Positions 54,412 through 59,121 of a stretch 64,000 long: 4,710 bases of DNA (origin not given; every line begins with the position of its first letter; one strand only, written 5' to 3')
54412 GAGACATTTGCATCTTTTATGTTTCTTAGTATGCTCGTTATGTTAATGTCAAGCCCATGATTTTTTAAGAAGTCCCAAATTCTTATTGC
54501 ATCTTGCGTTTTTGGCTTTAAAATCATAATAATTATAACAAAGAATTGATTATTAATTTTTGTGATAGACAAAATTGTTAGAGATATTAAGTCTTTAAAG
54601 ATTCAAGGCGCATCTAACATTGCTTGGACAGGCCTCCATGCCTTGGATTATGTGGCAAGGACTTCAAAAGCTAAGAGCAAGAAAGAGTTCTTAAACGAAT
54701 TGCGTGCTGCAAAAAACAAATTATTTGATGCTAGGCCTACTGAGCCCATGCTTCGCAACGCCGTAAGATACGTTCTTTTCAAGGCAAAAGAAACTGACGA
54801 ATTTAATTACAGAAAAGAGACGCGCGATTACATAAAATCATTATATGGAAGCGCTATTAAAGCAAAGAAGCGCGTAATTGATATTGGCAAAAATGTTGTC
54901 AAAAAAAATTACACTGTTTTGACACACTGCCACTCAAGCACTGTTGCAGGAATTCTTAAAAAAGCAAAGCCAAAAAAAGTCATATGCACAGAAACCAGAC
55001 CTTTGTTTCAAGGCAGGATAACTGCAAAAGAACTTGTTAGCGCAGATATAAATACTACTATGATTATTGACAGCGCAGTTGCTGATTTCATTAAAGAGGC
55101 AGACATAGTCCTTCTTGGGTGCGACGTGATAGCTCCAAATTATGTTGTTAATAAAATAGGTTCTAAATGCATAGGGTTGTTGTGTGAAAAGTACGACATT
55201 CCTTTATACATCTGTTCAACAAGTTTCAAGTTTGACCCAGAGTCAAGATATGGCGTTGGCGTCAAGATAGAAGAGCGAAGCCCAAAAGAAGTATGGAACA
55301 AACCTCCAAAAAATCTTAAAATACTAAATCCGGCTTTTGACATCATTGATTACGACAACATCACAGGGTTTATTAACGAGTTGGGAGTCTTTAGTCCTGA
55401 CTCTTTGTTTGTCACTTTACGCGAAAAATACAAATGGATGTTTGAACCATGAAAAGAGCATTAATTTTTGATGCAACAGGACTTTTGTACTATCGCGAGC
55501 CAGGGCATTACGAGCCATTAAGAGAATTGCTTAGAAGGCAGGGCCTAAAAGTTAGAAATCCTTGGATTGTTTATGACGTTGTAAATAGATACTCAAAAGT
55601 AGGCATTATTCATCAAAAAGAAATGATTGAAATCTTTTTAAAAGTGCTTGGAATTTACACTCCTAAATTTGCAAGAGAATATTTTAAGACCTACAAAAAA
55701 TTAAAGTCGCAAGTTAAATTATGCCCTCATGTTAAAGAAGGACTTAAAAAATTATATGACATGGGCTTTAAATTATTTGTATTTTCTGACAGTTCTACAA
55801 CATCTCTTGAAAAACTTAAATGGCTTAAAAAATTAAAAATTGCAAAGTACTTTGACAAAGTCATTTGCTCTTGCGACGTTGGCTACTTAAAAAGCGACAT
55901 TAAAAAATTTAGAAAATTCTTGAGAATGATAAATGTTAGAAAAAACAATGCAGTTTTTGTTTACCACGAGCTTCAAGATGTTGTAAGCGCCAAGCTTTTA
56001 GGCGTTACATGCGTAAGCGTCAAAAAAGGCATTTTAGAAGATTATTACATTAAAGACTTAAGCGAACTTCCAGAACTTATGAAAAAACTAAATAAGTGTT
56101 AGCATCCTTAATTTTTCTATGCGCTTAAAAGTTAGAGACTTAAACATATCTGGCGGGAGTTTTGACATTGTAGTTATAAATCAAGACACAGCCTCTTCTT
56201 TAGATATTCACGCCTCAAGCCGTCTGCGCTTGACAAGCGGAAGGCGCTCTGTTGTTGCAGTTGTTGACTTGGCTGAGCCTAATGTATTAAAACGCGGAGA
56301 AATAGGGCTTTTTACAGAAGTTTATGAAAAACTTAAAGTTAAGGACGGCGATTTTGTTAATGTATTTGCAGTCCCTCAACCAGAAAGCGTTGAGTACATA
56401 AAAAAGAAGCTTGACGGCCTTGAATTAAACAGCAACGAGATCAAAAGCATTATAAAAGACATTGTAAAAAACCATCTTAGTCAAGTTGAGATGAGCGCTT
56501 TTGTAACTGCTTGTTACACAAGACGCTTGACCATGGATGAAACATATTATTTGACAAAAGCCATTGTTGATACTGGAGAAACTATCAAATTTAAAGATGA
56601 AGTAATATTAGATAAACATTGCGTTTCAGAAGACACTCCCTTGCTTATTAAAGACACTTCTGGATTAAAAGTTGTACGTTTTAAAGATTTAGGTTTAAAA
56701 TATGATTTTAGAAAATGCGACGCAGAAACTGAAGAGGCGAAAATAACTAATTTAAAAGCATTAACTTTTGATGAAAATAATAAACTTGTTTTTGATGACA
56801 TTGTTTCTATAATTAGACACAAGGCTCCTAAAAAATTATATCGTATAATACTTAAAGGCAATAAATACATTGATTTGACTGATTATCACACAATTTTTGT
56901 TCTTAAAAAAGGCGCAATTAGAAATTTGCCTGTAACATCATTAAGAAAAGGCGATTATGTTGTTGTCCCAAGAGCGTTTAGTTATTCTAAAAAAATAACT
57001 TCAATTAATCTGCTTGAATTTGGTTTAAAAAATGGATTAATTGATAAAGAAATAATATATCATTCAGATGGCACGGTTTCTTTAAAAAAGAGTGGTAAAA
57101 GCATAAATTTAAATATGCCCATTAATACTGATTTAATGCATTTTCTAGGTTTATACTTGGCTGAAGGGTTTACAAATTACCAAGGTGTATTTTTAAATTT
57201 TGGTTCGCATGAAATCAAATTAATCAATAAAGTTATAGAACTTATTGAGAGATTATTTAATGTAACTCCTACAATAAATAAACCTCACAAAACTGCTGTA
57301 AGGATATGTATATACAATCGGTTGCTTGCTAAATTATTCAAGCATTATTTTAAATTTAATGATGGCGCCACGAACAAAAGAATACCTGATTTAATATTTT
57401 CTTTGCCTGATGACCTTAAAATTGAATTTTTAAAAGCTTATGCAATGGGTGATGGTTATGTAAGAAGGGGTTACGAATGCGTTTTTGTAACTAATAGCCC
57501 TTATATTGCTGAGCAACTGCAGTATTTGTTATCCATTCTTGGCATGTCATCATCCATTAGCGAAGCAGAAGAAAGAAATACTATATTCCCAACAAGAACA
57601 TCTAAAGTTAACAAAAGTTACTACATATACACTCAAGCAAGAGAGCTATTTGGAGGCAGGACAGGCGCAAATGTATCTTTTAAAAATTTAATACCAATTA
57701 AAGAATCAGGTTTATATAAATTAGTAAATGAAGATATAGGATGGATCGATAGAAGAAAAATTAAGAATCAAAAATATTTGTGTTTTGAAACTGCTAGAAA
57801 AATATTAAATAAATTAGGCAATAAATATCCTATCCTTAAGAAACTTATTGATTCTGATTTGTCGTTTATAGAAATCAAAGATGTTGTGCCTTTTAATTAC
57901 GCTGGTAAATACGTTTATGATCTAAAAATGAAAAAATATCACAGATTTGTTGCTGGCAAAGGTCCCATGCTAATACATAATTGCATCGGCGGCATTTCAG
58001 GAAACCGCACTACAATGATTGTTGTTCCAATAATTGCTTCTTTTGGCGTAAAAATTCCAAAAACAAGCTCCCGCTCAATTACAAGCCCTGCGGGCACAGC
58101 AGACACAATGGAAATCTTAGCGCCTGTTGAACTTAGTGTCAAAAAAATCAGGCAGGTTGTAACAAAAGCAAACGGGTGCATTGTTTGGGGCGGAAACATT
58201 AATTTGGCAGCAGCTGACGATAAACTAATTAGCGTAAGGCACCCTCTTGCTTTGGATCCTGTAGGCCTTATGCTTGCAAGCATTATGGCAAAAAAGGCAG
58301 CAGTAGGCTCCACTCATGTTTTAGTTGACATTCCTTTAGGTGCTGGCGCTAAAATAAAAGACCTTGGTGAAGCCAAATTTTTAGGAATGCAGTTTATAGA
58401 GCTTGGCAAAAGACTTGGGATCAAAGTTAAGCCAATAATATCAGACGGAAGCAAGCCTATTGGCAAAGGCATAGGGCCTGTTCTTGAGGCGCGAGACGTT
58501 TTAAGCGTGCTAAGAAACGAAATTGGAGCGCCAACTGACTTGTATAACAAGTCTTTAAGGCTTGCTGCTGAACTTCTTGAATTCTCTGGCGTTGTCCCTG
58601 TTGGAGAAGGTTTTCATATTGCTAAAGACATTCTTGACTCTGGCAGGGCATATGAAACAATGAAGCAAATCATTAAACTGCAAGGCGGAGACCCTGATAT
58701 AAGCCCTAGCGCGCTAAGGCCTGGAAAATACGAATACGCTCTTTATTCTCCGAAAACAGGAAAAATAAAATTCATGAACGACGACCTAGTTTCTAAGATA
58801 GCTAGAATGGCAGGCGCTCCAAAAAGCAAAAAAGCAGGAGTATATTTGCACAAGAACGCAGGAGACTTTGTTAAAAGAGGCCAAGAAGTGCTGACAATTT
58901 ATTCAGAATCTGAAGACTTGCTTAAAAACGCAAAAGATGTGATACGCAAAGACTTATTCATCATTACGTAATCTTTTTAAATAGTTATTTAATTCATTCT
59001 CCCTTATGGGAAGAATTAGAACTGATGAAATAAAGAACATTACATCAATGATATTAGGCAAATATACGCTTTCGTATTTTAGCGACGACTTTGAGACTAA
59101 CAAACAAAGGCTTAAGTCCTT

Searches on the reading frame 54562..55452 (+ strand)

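Call 44: search_protein_families(library=pfam, proteins=[window:54562-55452:+], max_evalue=0.00001)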
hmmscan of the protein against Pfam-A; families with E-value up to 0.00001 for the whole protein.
window:54562-55452:+ (296 aa): 1 family
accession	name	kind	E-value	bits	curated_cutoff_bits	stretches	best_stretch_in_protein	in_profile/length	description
PF01008.23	IF-2B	-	2.9e-63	214.2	22.4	1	13-279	1-280/280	Initiation factor 2 subunit family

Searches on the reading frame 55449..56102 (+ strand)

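Call 44: search_protein_families(library=pfam, proteins=[window:55449-56102:+], max_evalue=0.00001)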
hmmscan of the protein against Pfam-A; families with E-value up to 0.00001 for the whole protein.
window:55449-56102:+ (217 aa): 2 families
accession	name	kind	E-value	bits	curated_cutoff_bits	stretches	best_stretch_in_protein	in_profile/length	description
PF13419.12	HAD_2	-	5e-17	63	23.8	1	6-191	2-178/178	Haloacid dehalogenase-like hydrolase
PF00702.32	Hydrolase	-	2.5e-14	54.6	26.4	1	3-172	2-178/191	haloacid dehalogenase-like hydrolase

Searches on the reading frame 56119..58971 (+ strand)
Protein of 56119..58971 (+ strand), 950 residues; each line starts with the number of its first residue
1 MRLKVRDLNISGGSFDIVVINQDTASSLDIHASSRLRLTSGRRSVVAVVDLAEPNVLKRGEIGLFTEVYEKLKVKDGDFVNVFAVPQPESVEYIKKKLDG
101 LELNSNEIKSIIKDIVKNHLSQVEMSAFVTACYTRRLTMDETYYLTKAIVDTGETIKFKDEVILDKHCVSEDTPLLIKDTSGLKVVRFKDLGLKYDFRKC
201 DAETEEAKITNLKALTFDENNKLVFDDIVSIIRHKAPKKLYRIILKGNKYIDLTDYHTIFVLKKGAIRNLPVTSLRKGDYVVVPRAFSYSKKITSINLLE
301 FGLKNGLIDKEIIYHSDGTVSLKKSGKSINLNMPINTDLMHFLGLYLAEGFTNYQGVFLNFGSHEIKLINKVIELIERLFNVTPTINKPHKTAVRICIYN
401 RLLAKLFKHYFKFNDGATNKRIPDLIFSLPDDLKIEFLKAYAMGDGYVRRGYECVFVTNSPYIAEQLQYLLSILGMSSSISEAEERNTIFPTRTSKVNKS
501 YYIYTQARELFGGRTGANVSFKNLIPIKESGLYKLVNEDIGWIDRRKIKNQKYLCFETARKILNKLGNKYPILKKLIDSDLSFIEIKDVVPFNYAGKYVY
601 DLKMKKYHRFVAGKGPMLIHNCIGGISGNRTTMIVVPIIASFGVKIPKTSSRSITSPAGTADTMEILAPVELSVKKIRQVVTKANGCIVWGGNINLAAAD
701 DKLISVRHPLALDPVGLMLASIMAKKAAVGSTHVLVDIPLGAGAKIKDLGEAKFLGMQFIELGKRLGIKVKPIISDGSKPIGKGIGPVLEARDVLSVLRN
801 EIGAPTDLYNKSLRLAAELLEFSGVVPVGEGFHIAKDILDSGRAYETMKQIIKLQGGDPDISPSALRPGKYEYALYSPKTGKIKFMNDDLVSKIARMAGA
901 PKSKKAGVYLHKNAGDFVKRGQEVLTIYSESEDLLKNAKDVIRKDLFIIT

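Call 44: search_protein_families(library=pfam, proteins=[window:56119-58971:+], max_evalue=0.00001)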
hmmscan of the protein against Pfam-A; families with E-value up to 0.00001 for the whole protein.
window:56119-58971:+ (950 aa): 5 families
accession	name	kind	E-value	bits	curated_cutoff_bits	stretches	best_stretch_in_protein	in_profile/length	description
PF02885.22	Glycos_trans_3N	-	8e-16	58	26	1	92-153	2-63/63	Glycosyl transferase family, helical bundle domain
PF14890.11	Intein_splicing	-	1.1e-15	58.2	35.8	1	205-621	29-155/155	Intein splicing domain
PF14528.11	LAGLIDADG_3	-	1.8e-12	47.8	22.5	1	433-489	2-63/82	LAGLIDADG-like domain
PF00591.27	Glycos_transf_3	-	1e-09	38.8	27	1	632-845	21-253/253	Glycosyl transferase family, a/b domain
PF07831.19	PYNP_C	-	3.8e-09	36.5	27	1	886-945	5-71/75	Pyrimidine nucleoside phosphorylase C-terminal domain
